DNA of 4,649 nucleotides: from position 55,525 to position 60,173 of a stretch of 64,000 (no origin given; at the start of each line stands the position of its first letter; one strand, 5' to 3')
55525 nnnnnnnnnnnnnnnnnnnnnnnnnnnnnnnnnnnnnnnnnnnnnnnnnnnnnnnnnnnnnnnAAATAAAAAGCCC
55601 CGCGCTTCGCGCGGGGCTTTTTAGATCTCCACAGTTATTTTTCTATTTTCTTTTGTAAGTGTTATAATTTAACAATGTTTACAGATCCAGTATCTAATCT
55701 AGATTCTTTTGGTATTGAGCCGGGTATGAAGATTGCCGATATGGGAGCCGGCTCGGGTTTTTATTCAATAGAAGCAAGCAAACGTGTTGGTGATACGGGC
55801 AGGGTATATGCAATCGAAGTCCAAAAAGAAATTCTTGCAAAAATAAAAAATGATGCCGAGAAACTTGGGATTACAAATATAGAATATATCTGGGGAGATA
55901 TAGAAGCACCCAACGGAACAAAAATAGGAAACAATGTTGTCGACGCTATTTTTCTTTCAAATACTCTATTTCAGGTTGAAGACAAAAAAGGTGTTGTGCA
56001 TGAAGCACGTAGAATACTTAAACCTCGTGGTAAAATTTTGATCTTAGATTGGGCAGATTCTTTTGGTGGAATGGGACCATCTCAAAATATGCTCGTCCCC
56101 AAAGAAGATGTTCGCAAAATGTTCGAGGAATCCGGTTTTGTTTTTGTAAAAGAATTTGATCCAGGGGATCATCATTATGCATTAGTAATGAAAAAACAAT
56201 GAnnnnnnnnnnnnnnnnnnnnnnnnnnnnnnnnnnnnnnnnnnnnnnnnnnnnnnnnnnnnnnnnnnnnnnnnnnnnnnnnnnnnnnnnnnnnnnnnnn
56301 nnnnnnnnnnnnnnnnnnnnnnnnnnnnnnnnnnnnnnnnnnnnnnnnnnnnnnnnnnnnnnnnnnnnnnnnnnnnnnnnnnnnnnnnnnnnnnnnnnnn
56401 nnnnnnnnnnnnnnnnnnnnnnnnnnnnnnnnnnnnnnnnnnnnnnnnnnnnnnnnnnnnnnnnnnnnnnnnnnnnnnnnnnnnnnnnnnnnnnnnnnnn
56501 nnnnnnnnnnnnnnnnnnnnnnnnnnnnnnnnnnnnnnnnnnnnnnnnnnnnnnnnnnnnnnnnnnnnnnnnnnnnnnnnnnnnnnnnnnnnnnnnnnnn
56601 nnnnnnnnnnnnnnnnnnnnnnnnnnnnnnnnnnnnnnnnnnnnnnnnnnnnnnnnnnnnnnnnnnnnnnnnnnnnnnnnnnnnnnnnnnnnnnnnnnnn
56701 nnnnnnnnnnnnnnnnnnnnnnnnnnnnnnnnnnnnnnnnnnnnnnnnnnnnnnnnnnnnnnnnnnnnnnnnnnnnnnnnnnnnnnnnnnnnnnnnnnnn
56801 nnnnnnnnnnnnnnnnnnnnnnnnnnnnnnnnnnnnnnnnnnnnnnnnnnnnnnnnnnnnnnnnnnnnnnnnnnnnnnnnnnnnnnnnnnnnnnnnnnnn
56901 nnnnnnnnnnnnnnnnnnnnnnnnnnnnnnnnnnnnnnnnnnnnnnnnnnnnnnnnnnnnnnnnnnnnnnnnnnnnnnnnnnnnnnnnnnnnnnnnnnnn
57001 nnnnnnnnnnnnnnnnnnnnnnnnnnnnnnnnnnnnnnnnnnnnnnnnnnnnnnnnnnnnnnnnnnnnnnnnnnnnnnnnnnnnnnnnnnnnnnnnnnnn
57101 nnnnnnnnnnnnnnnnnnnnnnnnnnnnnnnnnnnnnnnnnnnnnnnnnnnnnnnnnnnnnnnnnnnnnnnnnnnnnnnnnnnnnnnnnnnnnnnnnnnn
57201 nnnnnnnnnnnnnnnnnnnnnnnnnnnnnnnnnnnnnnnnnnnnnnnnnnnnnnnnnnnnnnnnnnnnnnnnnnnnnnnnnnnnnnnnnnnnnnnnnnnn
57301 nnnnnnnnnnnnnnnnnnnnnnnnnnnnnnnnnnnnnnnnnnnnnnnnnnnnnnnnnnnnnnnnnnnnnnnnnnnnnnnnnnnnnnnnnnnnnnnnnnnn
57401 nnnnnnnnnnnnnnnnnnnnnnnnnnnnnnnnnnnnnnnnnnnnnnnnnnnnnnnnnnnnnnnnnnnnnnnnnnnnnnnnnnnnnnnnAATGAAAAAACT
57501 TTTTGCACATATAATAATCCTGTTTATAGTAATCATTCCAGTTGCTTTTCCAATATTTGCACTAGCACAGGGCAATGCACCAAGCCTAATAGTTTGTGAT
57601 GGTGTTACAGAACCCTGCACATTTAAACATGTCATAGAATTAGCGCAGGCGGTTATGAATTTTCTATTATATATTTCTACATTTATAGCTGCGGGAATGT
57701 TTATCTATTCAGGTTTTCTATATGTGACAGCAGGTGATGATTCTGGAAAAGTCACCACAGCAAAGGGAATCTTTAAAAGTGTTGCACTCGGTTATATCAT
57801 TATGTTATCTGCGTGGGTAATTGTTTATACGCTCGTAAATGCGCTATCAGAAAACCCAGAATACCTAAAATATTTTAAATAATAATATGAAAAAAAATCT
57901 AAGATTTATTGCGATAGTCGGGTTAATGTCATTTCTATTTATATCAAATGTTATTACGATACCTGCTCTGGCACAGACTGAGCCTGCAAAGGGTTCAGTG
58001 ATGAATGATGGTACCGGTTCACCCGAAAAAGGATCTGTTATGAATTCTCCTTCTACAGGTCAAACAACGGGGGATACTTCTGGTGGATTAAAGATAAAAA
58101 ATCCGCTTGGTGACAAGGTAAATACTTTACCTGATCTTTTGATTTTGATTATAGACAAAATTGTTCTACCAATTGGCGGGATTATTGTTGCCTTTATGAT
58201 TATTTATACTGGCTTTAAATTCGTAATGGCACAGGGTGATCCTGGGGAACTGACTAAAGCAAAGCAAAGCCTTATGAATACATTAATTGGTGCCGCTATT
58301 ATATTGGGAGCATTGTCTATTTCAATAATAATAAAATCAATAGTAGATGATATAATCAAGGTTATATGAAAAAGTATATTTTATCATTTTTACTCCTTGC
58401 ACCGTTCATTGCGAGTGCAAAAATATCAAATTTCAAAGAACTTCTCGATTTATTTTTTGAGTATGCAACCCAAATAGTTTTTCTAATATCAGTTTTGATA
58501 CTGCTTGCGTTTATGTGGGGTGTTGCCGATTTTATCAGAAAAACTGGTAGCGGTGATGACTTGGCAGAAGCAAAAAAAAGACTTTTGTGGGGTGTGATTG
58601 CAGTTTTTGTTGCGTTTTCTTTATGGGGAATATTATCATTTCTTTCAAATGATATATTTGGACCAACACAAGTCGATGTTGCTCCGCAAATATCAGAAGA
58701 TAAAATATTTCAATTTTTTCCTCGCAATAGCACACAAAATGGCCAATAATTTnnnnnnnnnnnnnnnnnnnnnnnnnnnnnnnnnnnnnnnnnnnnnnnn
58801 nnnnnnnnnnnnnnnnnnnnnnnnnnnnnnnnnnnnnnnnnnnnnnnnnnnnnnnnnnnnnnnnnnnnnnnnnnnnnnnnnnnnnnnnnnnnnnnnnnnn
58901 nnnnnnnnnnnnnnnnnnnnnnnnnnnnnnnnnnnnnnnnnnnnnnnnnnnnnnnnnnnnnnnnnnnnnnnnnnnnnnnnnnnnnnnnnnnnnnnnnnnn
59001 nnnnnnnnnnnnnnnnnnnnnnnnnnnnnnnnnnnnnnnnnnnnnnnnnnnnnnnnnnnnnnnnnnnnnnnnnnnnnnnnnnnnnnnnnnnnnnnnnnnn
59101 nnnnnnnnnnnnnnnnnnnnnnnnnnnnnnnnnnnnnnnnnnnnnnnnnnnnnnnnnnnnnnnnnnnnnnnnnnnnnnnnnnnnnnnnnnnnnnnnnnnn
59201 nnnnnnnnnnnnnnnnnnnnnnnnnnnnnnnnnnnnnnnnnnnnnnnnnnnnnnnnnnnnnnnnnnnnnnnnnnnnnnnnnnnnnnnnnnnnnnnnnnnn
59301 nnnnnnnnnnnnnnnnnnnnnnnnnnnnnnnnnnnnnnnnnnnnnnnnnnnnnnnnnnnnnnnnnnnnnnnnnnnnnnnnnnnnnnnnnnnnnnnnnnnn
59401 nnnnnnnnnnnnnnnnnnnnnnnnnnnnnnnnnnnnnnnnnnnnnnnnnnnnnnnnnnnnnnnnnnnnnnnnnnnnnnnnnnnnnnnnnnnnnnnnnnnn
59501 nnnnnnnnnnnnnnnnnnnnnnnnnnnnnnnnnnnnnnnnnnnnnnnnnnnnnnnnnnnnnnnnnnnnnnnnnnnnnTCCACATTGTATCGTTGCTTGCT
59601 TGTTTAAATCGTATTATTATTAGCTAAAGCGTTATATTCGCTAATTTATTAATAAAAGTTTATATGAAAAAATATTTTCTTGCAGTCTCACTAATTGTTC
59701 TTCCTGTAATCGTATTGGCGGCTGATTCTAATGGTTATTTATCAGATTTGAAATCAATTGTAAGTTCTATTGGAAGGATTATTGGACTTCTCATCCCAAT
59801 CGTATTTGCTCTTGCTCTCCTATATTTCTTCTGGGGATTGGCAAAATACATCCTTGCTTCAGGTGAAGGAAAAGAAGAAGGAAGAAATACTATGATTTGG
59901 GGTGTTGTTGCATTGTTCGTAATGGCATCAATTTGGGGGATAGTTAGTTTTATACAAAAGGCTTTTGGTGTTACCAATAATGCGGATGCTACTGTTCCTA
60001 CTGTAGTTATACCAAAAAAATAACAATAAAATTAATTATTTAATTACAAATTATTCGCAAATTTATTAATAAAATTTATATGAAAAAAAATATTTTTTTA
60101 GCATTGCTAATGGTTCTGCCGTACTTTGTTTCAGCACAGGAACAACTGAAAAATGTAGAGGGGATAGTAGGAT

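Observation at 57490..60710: Seven tandem TrbC/VirB2-like pilin paralogs with evidence of recent gene conversion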

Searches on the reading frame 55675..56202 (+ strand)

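Call 10: search_protein_families(library=pfam, proteins=[window:55675-56202:+], max_evalue=0.001)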
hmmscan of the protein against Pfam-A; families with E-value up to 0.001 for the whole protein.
window:55675-56202:+ (175 aa): 16 families
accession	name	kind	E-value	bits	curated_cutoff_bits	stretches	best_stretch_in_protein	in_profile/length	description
PF13847.12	Methyltransf_31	-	1.8e-18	67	27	1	15-127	2-113/145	Methyltransferase domain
PF08241.18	Methyltransf_11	-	8.5e-14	52.4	21.2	1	22-123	2-95/95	Methyltransferase domain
PF13649.12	Methyltransf_25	-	1.1e-13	52.1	27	1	20-119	1-97/97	Methyltransferase domain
PF01209.24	Ubie_methyltran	-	9.9e-13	48.4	20.1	1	13-126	44-154/233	ubiE/COQ5 methyltransferase family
PF01269.23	Fibrillarin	-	7.8e-09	35.4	27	1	7-172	62-222/227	Fibrillarin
PF01135.25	PCMT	-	7.7e-08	32.8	20.3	1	11-75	68-132/210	Protein-L-isoaspartate(D-aspartate) O-methyltransferase (PCMT)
PF08242.18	Methyltransf_12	-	1.3e-06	29.5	30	1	22-121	2-98/98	Methyltransferase domain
PF05175.20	MTS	-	1.1e-05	25.5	23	1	17-124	32-139/170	Methyltransferase small domain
PF13489.12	Methyltransf_23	-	2.1e-05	24.7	27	1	14-149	20-128/164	Methyltransferase domain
PF01728.25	FtsJ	-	7.1e-05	23.2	24.1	1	9-83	13-82/181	FtsJ-like methyltransferase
PF13679.12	Methyltransf_32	-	0.00016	22.1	27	1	17-78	26-91/143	Methyltransferase domain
PF08704.16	GCD14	-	0.00017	21.8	26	1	13-94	37-119/247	tRNA methyltransferase complex GCD14 subunit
PF02390.23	Methyltransf_4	-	0.00053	19.9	24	1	20-78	5-62/173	Putative methyltransferase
PF01189.24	Methyltr_RsmB-F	-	0.00055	20.1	27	1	19-94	11-85/199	16S rRNA methyltransferase RsmB/F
PF03602.21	Cons_hypoth95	-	0.00067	19.8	24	1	19-95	44-120/182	Conserved hypothetical protein 95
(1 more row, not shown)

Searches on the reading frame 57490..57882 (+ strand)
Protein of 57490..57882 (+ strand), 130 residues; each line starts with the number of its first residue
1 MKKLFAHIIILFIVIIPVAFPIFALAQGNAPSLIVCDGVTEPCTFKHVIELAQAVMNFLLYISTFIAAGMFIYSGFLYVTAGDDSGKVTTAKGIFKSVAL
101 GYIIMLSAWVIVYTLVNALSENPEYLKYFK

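Call 3: search_protein_families(library=pfam, proteins=[window:57490-57882:+], max_evalue=1)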
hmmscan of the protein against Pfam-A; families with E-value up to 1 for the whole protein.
window:57490-57882:+ (130 aa): 7 families
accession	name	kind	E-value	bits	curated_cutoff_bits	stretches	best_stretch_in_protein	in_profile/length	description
PF18895.5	T4SS_pilin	-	3.1e-10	40.4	26.6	1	50-115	7-71/71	Type IV secretion system pilin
PF05478.16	Prominin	-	0.067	11.7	34.3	1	5-72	96-159/799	Prominin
PF20535.3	DUF6750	-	0.082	13.3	27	1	48-111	52-113/128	Family of unknown function (DUF6750)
PF03313.21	SDH_alpha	-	0.11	12.5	26.4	1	34-63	190-223/260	Serine dehydratase alpha chain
PF01554.23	MatE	-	0.18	11.9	24.9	1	50-127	32-109/161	MatE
PF00747.22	Viral_DNA_bp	-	0.19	9.3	25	1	49-105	335-391/1126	ssDNA binding protein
PF04290.18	DctQ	-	0.55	10.6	28.3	1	52-118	61-126/132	Tripartite ATP-independent periplasmic transporters, DctQ component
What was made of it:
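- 57490..57882 (+): Pilin paralog 1 (130 aa; class A; signal peptide; Cys pair in the mature N-terminus). PF18895 E=3.1e-10, 40.4 bits, cutoff 26.6 (call 3).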

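Call 4: search_protein_families(library=ncbifam, proteins=[window:57490-57882:+], max_evalue=1)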
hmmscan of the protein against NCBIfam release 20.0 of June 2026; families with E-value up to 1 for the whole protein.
window:57490-57882:+ (130 aa): 3 families
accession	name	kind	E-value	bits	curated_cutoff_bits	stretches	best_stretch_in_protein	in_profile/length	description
NF002455.0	PRK01636.1-3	equivalog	0.031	14.4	153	1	49-98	55-104/127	fluoride efflux transporter CrcB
NF045849.1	ICE_MMCAP2_0565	equivalog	0.051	13.3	40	1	48-113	9-74/80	Mbov_0395 family pilin-like conjugal transfer protein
NF002669.0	PRK02391.1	equivalog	0.093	11.9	341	1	48-125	145-216/298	zinc metalloprotease HtpX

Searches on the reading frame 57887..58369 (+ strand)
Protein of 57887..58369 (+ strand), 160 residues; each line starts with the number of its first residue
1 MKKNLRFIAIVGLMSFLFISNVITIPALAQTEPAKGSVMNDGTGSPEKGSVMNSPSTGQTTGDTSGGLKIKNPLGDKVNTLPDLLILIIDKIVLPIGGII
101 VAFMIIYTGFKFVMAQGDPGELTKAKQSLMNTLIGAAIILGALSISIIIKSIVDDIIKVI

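Call 3: search_protein_families(library=pfam, proteins=[window:57887-58369:+], max_evalue=1)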
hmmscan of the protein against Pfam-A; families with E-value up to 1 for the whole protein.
window:57887-58369:+ (160 aa): 2 families
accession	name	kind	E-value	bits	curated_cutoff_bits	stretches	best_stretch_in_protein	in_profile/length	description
PF18895.5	T4SS_pilin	-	2.5e-07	31.1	26.6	1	89-146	12-68/71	Type IV secretion system pilin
PF04956.18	TrbC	-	0.0037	17.9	27.9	1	88-145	44-94/98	TrbC/VIRB2 pilin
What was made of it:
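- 57887..58369 (+): Pilin paralog 2 (160 aa; class A; signal peptide; roughly 55-aa Gly/Ser/Thr-rich mature N-terminal extension). PF18895 E=2.5e-7, 31.1 bits, plus a sub-threshold TrbC/VirB2 PF04956 match, E=0.0037 (call 3).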

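Call 4: search_protein_families(library=ncbifam, proteins=[window:57887-58369:+], max_evalue=1)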
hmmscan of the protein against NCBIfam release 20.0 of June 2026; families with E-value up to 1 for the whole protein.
window:57887-58369:+ (160 aa): 2 families
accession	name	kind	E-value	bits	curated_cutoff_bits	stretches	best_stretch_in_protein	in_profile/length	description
NF045849.1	ICE_MMCAP2_0565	equivalog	3.9e-06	26.5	40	1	87-153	14-80/80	Mbov_0395 family pilin-like conjugal transfer protein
NF045890.1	conj_pls20_p028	equivalog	0.013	14.4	150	1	89-159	62-126/377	pLS20_p028 family conjugation system transmembrane protein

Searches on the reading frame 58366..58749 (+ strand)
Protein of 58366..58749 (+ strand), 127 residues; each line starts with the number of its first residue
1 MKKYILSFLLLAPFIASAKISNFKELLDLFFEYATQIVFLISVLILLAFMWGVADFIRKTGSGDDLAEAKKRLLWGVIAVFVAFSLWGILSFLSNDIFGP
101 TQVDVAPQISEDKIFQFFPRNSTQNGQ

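Call 3: search_protein_families(library=pfam, proteins=[window:58366-58749:+], max_evalue=1)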
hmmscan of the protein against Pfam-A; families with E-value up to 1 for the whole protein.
window:58366-58749:+ (127 aa): 8 families
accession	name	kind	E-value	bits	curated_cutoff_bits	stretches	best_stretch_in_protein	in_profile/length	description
PF18895.5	T4SS_pilin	-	1.1e-07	32.2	26.6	1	24-93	6-71/71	Type IV secretion system pilin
PF20176.3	DUF6541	-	0.017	13.8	29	1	8-86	22-104/646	Family of unknown function (DUF6541)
PF11911.13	DUF3429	-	0.026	15.2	39.1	1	4-86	6-88/144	Protein of unknown function (DUF3429)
PF01036.24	Bac_rhodopsin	-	0.029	14.3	24.6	1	33-103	125-195/224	Bacteriorhodopsin-like protein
PF03600.22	CitMHS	-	0.035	13.7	31.9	1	42-109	249-321/336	Citrate transporter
PF19529.4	DUF6057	-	0.15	11.3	29.8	1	30-93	115-168/569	Family of unknown function (DUF6057)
PF09843.14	DUF2070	-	0.47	9.1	30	1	4-90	48-120/561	Predicted membrane protein (DUF2070)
PF13624.11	SurA_N_3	-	0.56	10.5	27.2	0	37-68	13-43/162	SurA-like N-terminal domain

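Call 4: search_protein_families(library=ncbifam, proteins=[window:58366-58749:+], max_evalue=1)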
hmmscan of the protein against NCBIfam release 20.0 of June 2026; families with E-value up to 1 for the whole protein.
window:58366-58749:+ (127 aa): 3 families
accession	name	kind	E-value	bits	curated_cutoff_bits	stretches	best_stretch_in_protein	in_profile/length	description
NF045849.1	ICE_MMCAP2_0565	equivalog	7e-05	22.4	40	1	27-95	9-78/80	Mbov_0395 family pilin-like conjugal transfer protein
NF037996.1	B-4DMT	subfamily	0.0028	17.5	100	1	35-97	35-97/139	B-4DMT family transporter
NF038216.1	ABZJ_00895_fam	subfamily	0.76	9.7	33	0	39-94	33-88/134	ABZJ_00895 family protein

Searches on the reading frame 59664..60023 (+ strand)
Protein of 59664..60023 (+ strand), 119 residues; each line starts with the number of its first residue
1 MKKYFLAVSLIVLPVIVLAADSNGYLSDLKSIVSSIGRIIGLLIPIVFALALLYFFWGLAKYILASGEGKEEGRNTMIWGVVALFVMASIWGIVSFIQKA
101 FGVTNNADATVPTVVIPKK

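Call 3: search_protein_families(library=pfam, proteins=[window:59664-60023:+], max_evalue=1)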
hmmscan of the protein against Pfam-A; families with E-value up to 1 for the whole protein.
window:59664-60023:+ (119 aa): 6 families
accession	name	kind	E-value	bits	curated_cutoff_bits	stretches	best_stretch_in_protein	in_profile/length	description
PF18895.5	T4SS_pilin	-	4.5e-09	36.7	26.6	1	31-97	4-71/71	Type IV secretion system pilin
PF00520.37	Ion_trans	-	0.0012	18.5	25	1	25-95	111-192/241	Ion transport protein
PF14965.11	BRI3BP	-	0.0098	15.9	27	1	39-92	92-148/179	Negative regulator of p53/TP53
PF08733.15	PalH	-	0.019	14.5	34.1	1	7-97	186-270/332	PalH/RIM21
PF20990.2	DUF2207_C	-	0.27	11.3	33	1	21-103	122-191/247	Predicted membrane protein (DUF2207) C-terminal domain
PF11902.13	DUF3422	-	0.49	9.9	25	1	50-99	366-416/418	Protein of unknown function (DUF3422)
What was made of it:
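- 59664..60023 (+): Pilin paralog 5 (119 aa; class B; signal peptide). PF18895 E=4.5e-9 (call 3).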

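Call 4: search_protein_families(library=ncbifam, proteins=[window:59664-60023:+], max_evalue=1)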
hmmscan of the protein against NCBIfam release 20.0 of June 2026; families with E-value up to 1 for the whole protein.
window:59664-60023:+ (119 aa): 3 families
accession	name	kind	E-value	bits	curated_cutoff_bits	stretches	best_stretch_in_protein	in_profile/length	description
NF045849.1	ICE_MMCAP2_0565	equivalog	0.0011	18.5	40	1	30-99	7-78/80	Mbov_0395 family pilin-like conjugal transfer protein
NF033480.1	bifunc_MprF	equivalog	0.002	16.5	600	1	9-103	163-252/841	bifunctional lysylphosphatidylglycerol flippase/synthetase MprF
NF038293.1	permease_SagH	equivalog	0.081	11.7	450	1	26-94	214-279/370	SagH family ABC transporter permease subunit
